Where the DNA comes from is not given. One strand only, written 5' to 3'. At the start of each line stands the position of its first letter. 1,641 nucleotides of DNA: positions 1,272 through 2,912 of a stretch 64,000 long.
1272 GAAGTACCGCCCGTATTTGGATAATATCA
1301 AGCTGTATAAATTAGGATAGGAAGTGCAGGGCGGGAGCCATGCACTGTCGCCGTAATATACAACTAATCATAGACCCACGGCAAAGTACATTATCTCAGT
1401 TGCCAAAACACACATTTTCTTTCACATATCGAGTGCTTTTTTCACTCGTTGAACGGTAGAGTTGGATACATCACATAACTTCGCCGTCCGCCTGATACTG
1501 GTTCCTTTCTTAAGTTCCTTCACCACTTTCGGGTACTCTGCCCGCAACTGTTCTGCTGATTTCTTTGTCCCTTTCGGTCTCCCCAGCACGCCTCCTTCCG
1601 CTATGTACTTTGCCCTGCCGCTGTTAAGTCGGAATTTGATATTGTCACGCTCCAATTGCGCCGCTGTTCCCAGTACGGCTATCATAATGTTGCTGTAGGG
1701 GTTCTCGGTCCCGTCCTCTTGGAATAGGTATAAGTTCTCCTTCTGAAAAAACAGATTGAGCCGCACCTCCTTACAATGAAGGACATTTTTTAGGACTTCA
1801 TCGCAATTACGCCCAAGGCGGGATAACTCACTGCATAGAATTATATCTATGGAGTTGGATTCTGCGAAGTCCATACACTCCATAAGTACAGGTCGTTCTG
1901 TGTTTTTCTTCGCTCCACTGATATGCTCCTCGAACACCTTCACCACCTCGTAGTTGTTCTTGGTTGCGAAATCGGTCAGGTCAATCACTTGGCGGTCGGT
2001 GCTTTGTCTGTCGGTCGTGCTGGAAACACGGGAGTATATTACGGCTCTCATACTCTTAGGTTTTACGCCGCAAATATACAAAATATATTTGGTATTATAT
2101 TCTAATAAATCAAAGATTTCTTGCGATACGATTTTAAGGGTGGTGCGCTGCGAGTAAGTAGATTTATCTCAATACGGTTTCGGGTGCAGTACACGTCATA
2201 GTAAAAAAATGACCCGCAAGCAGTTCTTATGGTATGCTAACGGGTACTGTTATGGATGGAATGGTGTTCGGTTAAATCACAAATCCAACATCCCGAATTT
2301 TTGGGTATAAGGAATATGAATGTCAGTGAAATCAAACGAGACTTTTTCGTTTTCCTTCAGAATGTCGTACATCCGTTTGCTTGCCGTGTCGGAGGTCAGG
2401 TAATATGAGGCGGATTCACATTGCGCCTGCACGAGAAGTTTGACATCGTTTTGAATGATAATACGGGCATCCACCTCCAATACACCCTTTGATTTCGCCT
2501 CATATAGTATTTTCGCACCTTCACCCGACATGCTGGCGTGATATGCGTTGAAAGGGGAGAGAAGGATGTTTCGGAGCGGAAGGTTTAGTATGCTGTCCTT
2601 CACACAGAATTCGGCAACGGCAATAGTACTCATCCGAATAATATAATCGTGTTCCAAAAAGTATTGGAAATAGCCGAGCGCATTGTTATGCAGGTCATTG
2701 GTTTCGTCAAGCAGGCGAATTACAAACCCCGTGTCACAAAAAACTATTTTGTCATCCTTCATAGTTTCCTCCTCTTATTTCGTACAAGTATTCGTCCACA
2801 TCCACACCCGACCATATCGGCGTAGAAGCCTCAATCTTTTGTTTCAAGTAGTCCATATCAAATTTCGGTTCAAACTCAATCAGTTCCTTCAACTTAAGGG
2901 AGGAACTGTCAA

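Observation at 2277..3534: PIN nuclease translationally coupled to a 261-aa partner I cannot place: atypical toxin-antitoxin or defence candidate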

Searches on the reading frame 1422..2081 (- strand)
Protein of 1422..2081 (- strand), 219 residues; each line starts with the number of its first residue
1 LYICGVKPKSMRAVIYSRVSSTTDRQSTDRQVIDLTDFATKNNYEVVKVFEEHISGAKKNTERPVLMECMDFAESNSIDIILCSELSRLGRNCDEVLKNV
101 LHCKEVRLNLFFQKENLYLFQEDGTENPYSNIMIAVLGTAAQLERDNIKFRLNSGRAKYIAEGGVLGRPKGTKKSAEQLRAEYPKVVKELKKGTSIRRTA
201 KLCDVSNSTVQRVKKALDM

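Call 3: search_protein_families(library=pfam, proteins=[window:1422-2081:-], max_evalue=1)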
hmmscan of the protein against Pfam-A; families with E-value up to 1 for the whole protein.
window:1422-2081:- (219 aa): 9 families
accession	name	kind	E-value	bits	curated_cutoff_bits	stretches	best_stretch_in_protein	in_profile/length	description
PF00239.26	Resolvase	-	6.2e-33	114.4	23.3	1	13-164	1-144/145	Resolvase, N terminal domain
PF13518.12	HTH_28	-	7.7e-05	23.1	25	1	185-216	4-35/52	Helix-turn-helix domain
PF13384.12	HTH_23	-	0.00014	22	24.6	1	177-216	4-40/50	Homeodomain-like domain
PF02796.21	HTH_7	-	0.00096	19.7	23.8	1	182-216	10-44/45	Helix-turn-helix domain of resolvase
PF13936.12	HTH_38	-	0.0032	17.6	27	1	190-213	17-40/44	Helix-turn-helix domain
PF13551.12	HTH_29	-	0.0098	16.4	28.1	1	185-217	3-36/64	Winged helix-turn helix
PF13542.12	HTH_Tnp_ISL3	-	0.014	15.3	27.4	1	186-213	20-46/51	Helix-turn-helix domain of transposase family ISL3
PF01418.23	HTH_6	-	0.027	14.9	28.3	1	187-219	28-60/77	Helix-turn-helix domain, rpiR family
PF05225.22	HTH_psq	-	0.056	13.6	20.4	1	192-215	15-38/45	helix-turn-helix, Psq domain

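Call 4: search_protein_families(library=padloc, proteins=[window:1422-2081:-], max_evalue=1)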
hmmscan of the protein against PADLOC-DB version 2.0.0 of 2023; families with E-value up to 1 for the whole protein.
window:1422-2081:- (219 aa): 2 families
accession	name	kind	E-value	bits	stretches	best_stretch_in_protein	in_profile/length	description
PDLC01848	CARF3--CARF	-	0.015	12.9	1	178-215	134-171/197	-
PDLC01268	CasR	-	0.02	12.9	1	178-215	121-159/179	"CAS-I,CAS-II,CAS-III,CAS-IV,CAS-V,CAS-VI; associated_signaling"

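Call 5: search_protein_families(library=ncbifam, proteins=[window:1422-2081:-], max_evalue=1)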
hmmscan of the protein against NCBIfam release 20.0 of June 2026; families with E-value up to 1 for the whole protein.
window:1422-2081:- (219 aa): 7 families
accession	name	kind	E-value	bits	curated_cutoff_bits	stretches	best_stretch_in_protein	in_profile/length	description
NF009949.0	PRK13413.1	equivalog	1.9e-30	106.1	272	1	15-213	2-192/203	master DNA invertase Mpi family serine-type recombinase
NF049883.1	resolv_YneB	equivalog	4.7e-15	55.6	175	1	12-120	1-110/211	YneB family resolvase-like protein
NF033518.0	transpos_IS607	equivalog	3e-13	49.7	110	1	9-111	52-152/187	IS607 family transposase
NF047343.1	SCCmet_CcrB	equivalog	1.8e-12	46.7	900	1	9-164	5-156/542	cassette chromosome recombinase CcrB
NF047344.1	SCCmet_CcrA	equivalog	2.4e-08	33.5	700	1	12-155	3-138/442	cassette chromosome recombinase CcrA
NF041201.1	recomb_XisF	equivalog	1.1e-05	24.6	375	1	14-166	2-143/465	fdxN element excision recombinase XisF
NF047347.1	SCCmet_CcrC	equivalog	1.8e-05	23.5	900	1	13-189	5-180/558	cassette chromosome recombinase CcrC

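Call 6: search_protein_families(library=phrogs, proteins=[window:1422-2081:-], max_evalue=1)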
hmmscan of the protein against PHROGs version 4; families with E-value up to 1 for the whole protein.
window:1422-2081:- (219 aa): 8 families
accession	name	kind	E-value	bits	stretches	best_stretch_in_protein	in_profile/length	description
phrog_125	-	DNA, RNA and nucleotide metabolism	9.4e-43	147.6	1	8-217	17-203/254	DNA invertase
phrog_95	-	integration and excision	1.2e-35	124.2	1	7-167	84-241/651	integrase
phrog_6620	-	integration and excision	9.3e-10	39.4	1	8-111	53-153/201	transposase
phrog_5735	-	unknown function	0.0034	18.5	1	173-215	43-85/88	-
phrog_14749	-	unknown function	0.036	15.5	1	24-66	30-71/95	-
phrog_5497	-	DNA, RNA and nucleotide metabolism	0.058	14.6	1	173-214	24-62/65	HTH DNA binding protein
phrog_3218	-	head and packaging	0.1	13.4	0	176-212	16-52/152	terminase small subunit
phrog_10031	-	unknown function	0.14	13.3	1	81-158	33-110/140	-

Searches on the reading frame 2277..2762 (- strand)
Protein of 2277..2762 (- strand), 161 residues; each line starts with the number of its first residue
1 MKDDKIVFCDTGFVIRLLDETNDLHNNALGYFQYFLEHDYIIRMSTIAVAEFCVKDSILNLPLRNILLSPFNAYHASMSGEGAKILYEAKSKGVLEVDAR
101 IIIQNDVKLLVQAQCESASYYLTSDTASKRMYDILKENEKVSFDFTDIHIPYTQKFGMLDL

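Call 3: search_protein_families(library=pfam, proteins=[window:2277-2762:-], max_evalue=1)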
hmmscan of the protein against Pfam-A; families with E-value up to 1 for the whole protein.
window:2277-2762:- (161 aa): 0 families

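Call 4: search_protein_families(library=padloc, proteins=[window:2277-2762:-], max_evalue=1)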
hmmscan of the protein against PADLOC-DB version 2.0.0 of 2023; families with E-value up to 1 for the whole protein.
window:2277-2762:- (161 aa): 1 family
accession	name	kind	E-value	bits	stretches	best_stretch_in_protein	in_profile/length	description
PDLC03598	REase_MTase_IIG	-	0.0038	13.1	1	83-150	71-136/912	Type IIG restriction enzyme-methyltransferase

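Call 5: search_protein_families(library=ncbifam, proteins=[window:2277-2762:-], max_evalue=1)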
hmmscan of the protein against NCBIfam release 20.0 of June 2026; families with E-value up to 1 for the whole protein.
window:2277-2762:- (161 aa): 0 families

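Call 6: search_protein_families(library=phrogs, proteins=[window:2277-2762:-], max_evalue=1)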
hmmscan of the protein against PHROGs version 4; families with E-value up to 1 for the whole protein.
window:2277-2762:- (161 aa): 1 family
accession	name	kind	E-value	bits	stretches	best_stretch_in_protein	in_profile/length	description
phrog_34089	-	unknown function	0.14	13.2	1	19-55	33-69/90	-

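Call 9: search_solved_structures(query=window:2277-2762:-, max_evalue=10)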
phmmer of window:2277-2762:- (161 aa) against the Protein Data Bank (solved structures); distinct sequences matched with E-value up to 10: 0.

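Call 11: find_homologous_proteins(query=window:2277-2762:-, max_evalue=0.001)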
Query window:2277-2762:- (161 aa): 95 proteins with E <= 0.001 among 118 candidates.
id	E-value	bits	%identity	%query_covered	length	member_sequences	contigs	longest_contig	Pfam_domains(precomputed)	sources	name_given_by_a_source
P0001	8.2e-97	339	97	100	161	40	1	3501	-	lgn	-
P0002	2.6e-88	312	88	100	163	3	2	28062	-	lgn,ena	-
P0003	2.3e-85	302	82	100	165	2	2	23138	-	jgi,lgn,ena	-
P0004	8.4e-85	300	84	100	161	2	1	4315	-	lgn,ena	-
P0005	2.0e-83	296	84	100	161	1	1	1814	-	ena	-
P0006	2.9e-82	292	83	100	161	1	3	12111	-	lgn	-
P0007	8.0e-82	291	82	100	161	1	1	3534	-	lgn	-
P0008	9.7e-82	291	80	100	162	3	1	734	-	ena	-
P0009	2.5e-81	289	83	100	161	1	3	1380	-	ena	-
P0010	3.0e-81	289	82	100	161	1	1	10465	-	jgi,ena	-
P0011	5.5e-81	288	79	100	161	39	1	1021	-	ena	-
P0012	1.5e-80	287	78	100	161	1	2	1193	-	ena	-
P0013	2.6e-80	286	79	100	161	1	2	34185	-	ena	-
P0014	2.8e-80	286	80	100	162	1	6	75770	-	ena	-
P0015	2.9e-80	286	80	100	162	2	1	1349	-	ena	-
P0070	2.5e-58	215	60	100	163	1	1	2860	PF01850.28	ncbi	-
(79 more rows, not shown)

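Call 14: search_solved_structures(query=A1, max_evalue=10, show_alignments=2)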
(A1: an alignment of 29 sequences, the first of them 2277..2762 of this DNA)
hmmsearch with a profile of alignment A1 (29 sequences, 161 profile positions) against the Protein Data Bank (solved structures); distinct sequences matched with E-value up to 10: 0.

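Call 15: search_protein_families(library=pfam, alignment_id=A1, max_evalue=0.1)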
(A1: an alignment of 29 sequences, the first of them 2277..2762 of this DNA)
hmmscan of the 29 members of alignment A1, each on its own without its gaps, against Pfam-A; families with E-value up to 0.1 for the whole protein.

A. member 1, window:2277-2762:- (161 aa): 0 families

B. families by the number of members that match (of 29 scanned): 7 families
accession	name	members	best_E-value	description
PF01850.27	PIN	14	1.5e-06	PIN domain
PF07412.17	Geminin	1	0.016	Geminin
PF25169.1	DUF7830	1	0.034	Domain of unknown function (DUF7830)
PF24684.1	Vgb_lyase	1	0.047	Virginiamycin B lyase family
PF19689.4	DUF6190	1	0.077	Family of unknown function (DUF6190)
PF02833.19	DHHA2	1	0.082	DHHA2 domain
PF18676.6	MBG_2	1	0.1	MBG domain (YGX type)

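Call 35: predict_structure(alignment_id=A1)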
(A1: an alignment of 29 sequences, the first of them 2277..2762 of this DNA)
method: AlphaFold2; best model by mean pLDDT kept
length: 161 residues; sequences in the alignment: 29
mean_pLDDT: 92.9   pTM: 0.87
mean pLDDT of the five models: 92.9, 92.0, 90.9, 89.1, 88.9
residues with pLDDT >= 90: 134; 70-90: 22; 50-70: 2; < 50: 3
segments of 3 or more residues with pLDDT < 50: none
pLDDT, mean of each block of 10 residues (from residue 1): 80 96 97 97 97 94 95 97 93 81 92 97 93 97 97 88 46
secondary structure, 60 per line:
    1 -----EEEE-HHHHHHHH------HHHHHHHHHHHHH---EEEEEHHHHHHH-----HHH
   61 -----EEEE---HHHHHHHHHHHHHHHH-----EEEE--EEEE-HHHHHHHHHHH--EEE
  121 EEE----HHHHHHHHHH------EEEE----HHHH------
elements in order: E6-9 H11-18 H25-37 E41-45 H46-52 E66-69 H73-88 E94-97 E100-103 H105-115 E118-123 H128-137 E144-147 H152-155

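Call 39: fold_search(model_id=the predicted structure, library=pdb)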
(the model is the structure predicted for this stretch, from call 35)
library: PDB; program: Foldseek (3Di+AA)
matches with E <= 10: 1244; with E <= 0.001: 20
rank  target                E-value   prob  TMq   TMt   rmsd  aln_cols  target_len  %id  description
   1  3zvk_B                5.4e-06  1.00  0.57  0.68   4.5       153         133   20  Crystal structure of VapBC2 from Rickettsia felis bound to a DNA fragment from their promoter (released 2011-12-14)
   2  1y82_B                6.1e-06  1.00  0.66  0.72   3.7       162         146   10  Conserved hypothetical protein Pfu-367848-001 from Pyrococcus furiosus (released 2005-01-25)
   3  1ye5_B                6.9e-06  1.00  0.64  0.69   4.1       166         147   12  Crystal structure of hypothetical protein of unknown function from pyrococcus horikoshii OT3 (released 2005-05-17)
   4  3zvk_C                1.0e-05  1.00  0.60  0.72   3.7       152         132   20  Crystal structure of VapBC2 from Rickettsia felis bound to a DNA fragment from their promoter (released 2011-12-14)
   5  1y82_D                1.2e-05  1.00  0.63  0.72   3.9       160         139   13  Conserved hypothetical protein Pfu-367848-001 from Pyrococcus furiosus (released 2005-01-25)
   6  3zvk_A                1.2e-05  1.00  0.57  0.67   4.6       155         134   20  Crystal structure of VapBC2 from Rickettsia felis bound to a DNA fragment from their promoter (released 2011-12-14)
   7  1v96_B                1.5e-05  1.00  0.63  0.70   4.3       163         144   11  Crystal structure of hypothetical protein of unknown function from pyrococcus horikoshii OT3 (released 2005-02-01)
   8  5h4h_B                1.9e-05  1.00  0.60  0.66   4.9       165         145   12  Structure of PIN-domain protein (VapC4 toxin) from Pyrococcus horikoshii determined at 2.2 A resolution (released 2016-11-23)
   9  1ye5_A                3.1e-05  1.00  0.62  0.69   4.3       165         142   11  Crystal structure of hypothetical protein of unknown function from pyrococcus horikoshii OT3 (released 2005-05-17)
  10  3tnd_A                8.1e-05  1.00  0.54  0.64   5.3       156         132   14  Crystal structure of Shigella flexneri VapBC toxin-antitoxin complex (released 2011-11-02)
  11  6sd6_C                1.3e-04  1.00  0.56  0.65   5.1       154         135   14  Structure of VapBC from Shigella sonnei (released 2020-08-26)
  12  5wzf_B                1.4e-04  1.00  0.52  0.63   4.8       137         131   12  Crystal structure of Mycobacterium tuberculosis VapC20 (Rv2549c), Sarcin-Ricin loop cleaving toxin (released 2017-10-25)
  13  9h6a_A                1.7e-04  1.00  0.58  0.70   4.2       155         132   14  Crystal structure of the E. coli F-plasmid VapBC toxin-antitoxin complex (released 2024-12-18)
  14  5ecw_A                2.5e-04  1.00  0.61  0.73   3.4       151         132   11  Structure of the Shigella flexneri VapC mutant D7A (released 2016-02-17)
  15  5wzf_A                2.9e-04  1.00  0.51  0.62   4.9       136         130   12  Crystal structure of Mycobacterium tuberculosis VapC20 (Rv2549c), Sarcin-Ricin loop cleaving toxin (released 2017-10-25)
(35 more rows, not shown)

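Call 40: find_related_loci(query=A1, collection=metagenome_contigs, flank=4000)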
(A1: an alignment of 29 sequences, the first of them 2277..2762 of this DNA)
Query A1 (161 aa) in metagenome_contigs; peptide patterns used: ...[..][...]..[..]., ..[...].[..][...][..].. (x = any residue, [..] = any of these).
600 stretches matched a pattern (row limit reached: there are more); 541 encode a relative of the query (tblastn E <= 1e-3); the best 80 are kept; 80 distinct loci.
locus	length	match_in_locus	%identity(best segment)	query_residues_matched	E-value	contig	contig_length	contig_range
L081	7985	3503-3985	82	1-161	3e-92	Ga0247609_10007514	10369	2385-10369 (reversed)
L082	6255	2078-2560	82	1-161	4e-88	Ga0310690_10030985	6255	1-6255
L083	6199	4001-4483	79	1-161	2e-86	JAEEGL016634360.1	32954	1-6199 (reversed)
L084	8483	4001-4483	79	1-161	2e-86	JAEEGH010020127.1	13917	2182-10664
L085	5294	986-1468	77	1-161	1e-85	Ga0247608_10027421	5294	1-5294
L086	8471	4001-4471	77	1-157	5e-85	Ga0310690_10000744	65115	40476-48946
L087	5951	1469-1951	77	1-161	2e-83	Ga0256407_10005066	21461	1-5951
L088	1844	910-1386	74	1-159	9e-83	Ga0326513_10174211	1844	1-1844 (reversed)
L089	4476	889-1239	77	45-161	2e-58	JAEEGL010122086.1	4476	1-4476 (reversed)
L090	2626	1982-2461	51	1-161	5e-51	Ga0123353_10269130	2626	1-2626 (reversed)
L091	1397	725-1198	50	5-161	6e-52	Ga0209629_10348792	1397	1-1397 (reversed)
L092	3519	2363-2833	50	4-161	2e-49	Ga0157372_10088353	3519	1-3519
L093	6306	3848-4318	50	4-161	8e-49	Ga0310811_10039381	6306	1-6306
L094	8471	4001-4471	49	7-161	2e-47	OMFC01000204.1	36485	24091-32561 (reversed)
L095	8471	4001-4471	49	7-161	2e-47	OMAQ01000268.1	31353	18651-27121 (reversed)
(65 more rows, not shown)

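Call 58: search_protein_families(library=padloc, alignment_id=A1, max_evalue=1)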
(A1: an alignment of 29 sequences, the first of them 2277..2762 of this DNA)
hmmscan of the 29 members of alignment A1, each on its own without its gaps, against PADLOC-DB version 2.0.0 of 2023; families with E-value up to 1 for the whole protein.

A. member 1, window:2277-2762:- (161 aa): 1 family
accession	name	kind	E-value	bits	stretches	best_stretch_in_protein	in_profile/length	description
PDLC03598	REase_MTase_IIG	-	0.0038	13.1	1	83-150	71-136/912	Type IIG restriction enzyme-methyltransferase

B. families by the number of members that match (of 29 scanned): 6 families
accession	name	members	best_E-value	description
PDLC00312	PtuB1|PtuB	4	0.0036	Unknown function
PDLC03598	REase_MTase_IIG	2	0.0038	Type IIG restriction enzyme-methyltransferase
PDLC02560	PglZ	1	0.0097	PglZ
PDLC04504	PDC-M19A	1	0.01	-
PDLC03460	REase_II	1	0.028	Type II restriction enzyme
PDLC02268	AbiEi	1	0.078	AbiEi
